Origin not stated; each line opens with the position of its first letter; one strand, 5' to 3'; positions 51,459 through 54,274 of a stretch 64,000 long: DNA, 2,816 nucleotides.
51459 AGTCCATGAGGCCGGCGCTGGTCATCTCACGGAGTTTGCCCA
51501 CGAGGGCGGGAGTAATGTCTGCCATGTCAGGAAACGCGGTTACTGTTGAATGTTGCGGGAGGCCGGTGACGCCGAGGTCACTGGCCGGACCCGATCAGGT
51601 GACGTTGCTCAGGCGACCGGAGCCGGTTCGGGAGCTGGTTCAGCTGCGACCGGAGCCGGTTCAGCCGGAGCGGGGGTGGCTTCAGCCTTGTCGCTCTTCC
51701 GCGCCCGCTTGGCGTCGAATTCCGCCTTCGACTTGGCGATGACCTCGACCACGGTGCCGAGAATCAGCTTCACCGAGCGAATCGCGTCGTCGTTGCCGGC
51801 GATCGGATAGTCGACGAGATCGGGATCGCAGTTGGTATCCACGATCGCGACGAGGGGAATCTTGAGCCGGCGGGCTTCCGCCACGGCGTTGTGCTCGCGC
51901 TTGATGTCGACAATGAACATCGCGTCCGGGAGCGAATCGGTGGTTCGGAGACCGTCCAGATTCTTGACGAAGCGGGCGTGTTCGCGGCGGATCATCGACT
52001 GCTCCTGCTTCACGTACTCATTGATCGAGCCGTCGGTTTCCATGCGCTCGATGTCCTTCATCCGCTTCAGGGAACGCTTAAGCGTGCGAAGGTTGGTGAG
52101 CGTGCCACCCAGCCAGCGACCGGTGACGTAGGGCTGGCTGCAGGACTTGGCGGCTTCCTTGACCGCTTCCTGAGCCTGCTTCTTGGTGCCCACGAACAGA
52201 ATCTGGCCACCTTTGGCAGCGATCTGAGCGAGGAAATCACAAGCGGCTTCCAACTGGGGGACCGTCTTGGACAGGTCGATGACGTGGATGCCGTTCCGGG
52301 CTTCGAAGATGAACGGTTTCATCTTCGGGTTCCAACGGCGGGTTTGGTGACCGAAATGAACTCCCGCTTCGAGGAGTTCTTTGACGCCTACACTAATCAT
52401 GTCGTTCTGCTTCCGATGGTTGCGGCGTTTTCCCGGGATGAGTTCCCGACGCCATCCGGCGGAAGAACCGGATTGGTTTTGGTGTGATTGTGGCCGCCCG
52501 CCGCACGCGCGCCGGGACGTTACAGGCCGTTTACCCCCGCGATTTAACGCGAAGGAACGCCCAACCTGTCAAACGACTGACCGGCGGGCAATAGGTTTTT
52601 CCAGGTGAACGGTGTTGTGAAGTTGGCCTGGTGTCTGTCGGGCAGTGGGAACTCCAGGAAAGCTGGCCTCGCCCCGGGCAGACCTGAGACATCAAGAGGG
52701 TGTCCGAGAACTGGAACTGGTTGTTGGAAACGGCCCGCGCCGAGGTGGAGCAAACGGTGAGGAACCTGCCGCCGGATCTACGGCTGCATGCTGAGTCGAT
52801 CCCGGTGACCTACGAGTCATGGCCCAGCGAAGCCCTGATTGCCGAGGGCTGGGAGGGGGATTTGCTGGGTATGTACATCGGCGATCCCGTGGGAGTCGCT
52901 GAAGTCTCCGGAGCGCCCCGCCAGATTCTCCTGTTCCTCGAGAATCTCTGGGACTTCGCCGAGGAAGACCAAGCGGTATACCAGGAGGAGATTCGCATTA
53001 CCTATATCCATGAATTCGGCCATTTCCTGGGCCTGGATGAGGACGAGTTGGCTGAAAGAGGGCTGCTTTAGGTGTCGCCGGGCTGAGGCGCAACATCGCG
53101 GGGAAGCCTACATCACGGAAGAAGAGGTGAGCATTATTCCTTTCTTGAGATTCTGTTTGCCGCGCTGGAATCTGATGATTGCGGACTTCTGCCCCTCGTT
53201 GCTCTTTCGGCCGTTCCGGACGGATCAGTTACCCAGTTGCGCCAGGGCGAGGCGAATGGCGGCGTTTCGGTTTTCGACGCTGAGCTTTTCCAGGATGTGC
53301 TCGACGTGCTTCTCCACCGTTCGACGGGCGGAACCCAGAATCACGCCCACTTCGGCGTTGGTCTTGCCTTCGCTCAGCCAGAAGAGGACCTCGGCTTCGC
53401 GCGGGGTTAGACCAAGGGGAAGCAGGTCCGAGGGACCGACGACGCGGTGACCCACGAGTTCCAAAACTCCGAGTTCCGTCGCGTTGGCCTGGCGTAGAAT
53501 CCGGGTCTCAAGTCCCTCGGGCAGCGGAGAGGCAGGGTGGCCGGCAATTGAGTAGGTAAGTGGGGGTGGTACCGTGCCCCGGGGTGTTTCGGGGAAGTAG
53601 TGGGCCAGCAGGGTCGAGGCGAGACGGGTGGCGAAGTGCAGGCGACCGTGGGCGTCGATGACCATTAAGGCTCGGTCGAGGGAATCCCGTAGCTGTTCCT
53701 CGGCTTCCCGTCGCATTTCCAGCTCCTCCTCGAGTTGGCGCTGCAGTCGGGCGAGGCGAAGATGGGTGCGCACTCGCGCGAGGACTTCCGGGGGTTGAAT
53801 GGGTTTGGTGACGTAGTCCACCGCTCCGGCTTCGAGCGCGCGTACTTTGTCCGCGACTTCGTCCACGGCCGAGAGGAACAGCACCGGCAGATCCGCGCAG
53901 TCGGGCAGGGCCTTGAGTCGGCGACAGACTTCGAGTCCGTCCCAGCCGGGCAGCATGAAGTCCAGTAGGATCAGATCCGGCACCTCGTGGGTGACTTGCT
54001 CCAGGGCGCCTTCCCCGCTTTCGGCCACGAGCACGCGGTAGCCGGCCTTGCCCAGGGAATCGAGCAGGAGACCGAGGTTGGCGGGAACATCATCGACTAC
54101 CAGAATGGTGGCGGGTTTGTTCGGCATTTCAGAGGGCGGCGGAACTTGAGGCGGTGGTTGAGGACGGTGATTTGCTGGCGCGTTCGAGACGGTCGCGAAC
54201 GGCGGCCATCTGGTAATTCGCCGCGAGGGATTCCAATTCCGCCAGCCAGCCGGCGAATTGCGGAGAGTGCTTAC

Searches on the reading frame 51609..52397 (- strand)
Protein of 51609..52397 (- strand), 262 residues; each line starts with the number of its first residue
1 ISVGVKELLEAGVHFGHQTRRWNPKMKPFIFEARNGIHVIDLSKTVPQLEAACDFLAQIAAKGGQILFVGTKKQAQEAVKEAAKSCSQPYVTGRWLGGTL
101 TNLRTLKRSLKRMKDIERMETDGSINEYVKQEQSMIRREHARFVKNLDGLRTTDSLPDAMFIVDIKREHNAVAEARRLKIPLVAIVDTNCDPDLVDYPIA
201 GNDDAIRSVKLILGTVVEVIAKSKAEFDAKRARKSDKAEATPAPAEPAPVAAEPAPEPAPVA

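Call 55: search_protein_families(library=pfam, proteins=[window:51609-52397:-], max_evalue=0.001)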
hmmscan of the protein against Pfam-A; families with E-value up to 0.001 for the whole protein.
window:51609-52397:- (262 aa): 1 family
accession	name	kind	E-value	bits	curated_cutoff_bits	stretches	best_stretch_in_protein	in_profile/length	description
PF00318.25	Ribosomal_S2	-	2.2e-94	315.2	26.1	1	8-221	1-214/216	Ribosomal protein S2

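Call 56: list_cluster_members(proteins=[window:51609-52397:-, window:48573-49661:+, window:58912-59760:-, window:29533-31920:-, window:33568-34479:+])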
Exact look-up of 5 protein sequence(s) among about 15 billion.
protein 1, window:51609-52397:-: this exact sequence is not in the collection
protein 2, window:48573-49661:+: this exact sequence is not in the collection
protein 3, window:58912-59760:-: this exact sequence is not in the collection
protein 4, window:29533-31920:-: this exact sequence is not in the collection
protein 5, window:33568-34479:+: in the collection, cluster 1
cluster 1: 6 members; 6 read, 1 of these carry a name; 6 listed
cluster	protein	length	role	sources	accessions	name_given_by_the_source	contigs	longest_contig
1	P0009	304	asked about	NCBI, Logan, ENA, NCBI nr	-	-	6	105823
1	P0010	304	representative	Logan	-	-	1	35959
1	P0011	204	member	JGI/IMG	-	LysR family transcriptional activator of nhaA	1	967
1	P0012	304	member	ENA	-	-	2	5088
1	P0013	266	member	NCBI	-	-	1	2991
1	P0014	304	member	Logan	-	-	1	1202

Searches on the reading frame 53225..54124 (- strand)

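Call 55: search_protein_families(library=pfam, proteins=[window:53225-54124:-], max_evalue=0.001)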
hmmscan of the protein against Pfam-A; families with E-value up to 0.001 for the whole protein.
window:53225-54124:- (299 aa): 2 families
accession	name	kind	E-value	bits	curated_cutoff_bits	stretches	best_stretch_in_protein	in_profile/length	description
PF00072.30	Response_reg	-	1.5e-28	99.6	30.2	1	7-119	1-111/111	Response regulator receiver domain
PF00196.25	GerE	-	2.6e-15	56.2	23.5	1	239-293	3-57/57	Bacterial regulatory proteins, luxR family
